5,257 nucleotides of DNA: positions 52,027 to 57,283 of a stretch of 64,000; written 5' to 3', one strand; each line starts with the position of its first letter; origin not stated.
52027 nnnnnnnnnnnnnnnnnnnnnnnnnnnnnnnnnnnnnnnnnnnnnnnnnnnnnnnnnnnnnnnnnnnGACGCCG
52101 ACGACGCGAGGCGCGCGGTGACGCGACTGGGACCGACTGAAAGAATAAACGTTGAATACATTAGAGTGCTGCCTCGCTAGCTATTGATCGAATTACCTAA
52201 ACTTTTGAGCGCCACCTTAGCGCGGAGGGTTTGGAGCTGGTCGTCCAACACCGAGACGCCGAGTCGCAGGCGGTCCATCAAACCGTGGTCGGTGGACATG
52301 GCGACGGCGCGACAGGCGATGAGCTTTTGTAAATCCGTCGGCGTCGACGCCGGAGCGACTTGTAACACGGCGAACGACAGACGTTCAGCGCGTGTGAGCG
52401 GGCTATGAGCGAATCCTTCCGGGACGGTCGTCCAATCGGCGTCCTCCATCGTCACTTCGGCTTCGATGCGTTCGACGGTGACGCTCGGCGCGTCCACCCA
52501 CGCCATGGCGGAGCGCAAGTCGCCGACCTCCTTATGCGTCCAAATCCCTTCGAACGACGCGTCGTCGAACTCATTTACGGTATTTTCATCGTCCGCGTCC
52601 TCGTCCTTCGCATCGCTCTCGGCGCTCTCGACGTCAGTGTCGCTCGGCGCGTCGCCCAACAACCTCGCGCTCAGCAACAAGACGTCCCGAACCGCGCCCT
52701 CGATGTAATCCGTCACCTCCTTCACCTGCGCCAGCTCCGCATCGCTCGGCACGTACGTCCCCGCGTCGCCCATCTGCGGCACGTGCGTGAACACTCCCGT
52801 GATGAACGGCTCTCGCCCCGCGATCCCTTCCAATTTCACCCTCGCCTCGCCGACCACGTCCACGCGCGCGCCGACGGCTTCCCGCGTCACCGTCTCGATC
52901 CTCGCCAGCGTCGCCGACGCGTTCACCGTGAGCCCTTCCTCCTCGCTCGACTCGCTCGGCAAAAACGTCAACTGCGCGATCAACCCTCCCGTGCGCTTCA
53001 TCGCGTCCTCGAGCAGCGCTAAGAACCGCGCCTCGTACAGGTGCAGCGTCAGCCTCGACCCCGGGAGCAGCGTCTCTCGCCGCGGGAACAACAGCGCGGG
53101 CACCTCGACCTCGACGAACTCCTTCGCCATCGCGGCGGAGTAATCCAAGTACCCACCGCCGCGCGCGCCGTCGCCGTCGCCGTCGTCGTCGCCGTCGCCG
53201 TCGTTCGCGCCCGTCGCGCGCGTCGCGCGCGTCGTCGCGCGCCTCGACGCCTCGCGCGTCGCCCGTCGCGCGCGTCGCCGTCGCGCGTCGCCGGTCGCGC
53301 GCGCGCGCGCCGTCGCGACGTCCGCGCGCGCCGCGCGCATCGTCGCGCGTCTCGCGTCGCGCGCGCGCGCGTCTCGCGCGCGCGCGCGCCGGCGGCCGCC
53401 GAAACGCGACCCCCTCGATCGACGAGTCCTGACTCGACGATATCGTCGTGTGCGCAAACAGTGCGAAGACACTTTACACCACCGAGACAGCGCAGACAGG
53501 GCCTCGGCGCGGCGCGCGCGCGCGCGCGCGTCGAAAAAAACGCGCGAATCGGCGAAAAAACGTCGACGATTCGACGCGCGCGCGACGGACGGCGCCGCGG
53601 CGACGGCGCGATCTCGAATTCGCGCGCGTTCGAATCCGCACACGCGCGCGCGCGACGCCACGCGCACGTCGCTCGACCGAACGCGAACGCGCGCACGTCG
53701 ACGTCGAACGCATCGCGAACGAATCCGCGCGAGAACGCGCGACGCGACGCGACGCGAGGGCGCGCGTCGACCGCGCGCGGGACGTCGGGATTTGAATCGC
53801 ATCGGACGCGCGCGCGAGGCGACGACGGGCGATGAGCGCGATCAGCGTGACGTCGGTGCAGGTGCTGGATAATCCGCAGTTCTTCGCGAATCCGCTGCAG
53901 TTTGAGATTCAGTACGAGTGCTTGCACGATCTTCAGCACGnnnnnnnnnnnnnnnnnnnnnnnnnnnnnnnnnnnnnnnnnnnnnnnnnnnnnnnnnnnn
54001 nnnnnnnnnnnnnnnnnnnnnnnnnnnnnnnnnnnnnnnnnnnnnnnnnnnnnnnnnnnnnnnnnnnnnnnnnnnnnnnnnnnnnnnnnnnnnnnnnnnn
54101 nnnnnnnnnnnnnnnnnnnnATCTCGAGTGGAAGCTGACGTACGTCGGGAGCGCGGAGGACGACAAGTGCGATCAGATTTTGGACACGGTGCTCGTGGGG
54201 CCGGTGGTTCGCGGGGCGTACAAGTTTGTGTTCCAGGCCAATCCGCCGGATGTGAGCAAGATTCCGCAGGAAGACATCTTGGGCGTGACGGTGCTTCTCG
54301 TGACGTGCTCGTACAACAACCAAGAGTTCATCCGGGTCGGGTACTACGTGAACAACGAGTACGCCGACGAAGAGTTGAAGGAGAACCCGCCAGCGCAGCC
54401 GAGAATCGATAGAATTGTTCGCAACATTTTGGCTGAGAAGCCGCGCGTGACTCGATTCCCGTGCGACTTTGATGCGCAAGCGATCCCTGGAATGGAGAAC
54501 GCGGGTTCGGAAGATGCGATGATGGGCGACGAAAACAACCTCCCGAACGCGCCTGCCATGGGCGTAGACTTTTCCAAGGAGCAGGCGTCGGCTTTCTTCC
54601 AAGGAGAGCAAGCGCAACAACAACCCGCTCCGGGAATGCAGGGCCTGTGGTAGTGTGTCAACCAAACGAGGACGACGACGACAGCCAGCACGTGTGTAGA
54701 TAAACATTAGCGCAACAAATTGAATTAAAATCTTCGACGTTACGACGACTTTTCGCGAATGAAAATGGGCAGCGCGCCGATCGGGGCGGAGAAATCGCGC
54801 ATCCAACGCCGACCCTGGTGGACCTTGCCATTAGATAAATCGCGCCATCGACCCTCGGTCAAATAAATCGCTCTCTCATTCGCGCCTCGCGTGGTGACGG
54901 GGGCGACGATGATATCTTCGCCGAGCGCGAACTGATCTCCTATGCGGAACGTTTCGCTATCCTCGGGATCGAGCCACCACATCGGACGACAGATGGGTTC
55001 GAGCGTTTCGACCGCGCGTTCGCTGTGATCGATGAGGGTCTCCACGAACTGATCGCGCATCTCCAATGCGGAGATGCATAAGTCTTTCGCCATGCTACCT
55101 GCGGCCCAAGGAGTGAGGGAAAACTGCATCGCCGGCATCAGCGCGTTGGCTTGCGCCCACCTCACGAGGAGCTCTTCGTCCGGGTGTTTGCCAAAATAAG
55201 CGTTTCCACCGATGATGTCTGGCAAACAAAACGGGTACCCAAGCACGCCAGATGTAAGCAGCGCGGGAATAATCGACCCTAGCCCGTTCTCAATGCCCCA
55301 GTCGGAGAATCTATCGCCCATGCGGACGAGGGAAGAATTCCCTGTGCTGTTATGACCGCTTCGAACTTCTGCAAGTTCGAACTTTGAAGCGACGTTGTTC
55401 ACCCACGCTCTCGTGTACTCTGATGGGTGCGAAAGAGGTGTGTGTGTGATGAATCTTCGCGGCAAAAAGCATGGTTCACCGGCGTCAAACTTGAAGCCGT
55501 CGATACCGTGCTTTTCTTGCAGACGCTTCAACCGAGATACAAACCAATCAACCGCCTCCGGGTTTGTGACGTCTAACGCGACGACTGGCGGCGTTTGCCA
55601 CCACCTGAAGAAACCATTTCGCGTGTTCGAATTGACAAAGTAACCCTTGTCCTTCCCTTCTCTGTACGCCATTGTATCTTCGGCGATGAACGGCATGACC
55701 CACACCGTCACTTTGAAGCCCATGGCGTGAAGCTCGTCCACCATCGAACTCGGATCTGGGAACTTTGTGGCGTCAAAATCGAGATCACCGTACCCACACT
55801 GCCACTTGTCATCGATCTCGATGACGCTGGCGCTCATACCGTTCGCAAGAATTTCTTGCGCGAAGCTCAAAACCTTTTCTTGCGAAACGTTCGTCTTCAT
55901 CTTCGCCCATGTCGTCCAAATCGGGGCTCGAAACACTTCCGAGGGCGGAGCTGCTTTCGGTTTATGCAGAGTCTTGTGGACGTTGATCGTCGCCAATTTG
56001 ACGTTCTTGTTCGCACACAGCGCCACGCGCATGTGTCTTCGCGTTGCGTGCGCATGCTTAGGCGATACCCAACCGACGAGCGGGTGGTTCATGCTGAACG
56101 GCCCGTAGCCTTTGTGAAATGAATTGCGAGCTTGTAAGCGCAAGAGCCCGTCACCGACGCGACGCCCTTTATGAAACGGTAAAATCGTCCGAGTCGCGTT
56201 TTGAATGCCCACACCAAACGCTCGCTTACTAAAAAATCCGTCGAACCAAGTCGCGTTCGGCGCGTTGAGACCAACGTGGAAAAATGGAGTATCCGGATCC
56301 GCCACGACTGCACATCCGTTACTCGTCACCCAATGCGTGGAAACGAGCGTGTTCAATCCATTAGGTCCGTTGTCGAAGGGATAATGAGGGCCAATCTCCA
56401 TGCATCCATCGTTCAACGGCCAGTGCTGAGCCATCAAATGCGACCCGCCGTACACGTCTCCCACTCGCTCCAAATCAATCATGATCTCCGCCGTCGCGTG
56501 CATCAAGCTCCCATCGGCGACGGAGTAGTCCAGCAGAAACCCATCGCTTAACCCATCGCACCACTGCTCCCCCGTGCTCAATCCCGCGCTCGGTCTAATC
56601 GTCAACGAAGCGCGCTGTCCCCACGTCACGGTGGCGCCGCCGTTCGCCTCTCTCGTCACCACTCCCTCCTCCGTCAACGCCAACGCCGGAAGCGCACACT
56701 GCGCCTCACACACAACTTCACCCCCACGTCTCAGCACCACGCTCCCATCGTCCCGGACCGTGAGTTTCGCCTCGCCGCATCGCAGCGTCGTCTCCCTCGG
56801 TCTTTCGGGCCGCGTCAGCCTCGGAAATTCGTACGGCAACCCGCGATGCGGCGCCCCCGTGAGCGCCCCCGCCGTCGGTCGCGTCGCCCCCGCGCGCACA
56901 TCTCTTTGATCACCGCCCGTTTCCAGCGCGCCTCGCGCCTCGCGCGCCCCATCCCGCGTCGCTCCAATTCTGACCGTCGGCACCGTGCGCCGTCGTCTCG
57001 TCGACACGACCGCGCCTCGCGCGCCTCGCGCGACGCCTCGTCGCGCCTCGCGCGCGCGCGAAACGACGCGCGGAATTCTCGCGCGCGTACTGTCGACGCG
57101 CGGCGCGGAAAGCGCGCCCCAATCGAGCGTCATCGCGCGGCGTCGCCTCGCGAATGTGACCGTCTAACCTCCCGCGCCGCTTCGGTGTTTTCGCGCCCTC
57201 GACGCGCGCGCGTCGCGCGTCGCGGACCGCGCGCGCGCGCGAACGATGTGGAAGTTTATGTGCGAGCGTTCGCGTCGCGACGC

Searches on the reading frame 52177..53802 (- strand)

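Call 60: search_protein_families(library=pfam, proteins=[window:52177-53802:-], max_evalue=0.001)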
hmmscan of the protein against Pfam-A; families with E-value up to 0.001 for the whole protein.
window:52177-53802:- (541 aa): 1 family
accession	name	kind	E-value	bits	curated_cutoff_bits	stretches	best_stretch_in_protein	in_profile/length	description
PF02190.22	LON_substr_bdg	-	5.3e-08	33.5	28.7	1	239-354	5-121/200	ATP-dependent protease La (LON) substrate-binding domain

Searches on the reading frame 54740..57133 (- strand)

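Call 60: search_protein_families(library=pfam, proteins=[window:54740-57133:-], max_evalue=0.001)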
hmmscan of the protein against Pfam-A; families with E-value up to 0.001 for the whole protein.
window:54740-57133:- (797 aa): 3 families
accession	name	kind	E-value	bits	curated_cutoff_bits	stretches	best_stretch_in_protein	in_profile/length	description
PF01055.32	Glyco_hydro_31_2nd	-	1.8e-37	129.9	23.5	1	413-697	17-322/328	Glycosyl hydrolases family 31 TIM-barrel domain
PF21365.3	Glyco_hydro_31_3rd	-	7.3e-20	71.7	24.4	1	712-794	2-83/87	Glycosyl hydrolase family 31 C-terminal domain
PF02065.24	Melibiase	-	0.00032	20.2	27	1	406-551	45-191/347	Melibiase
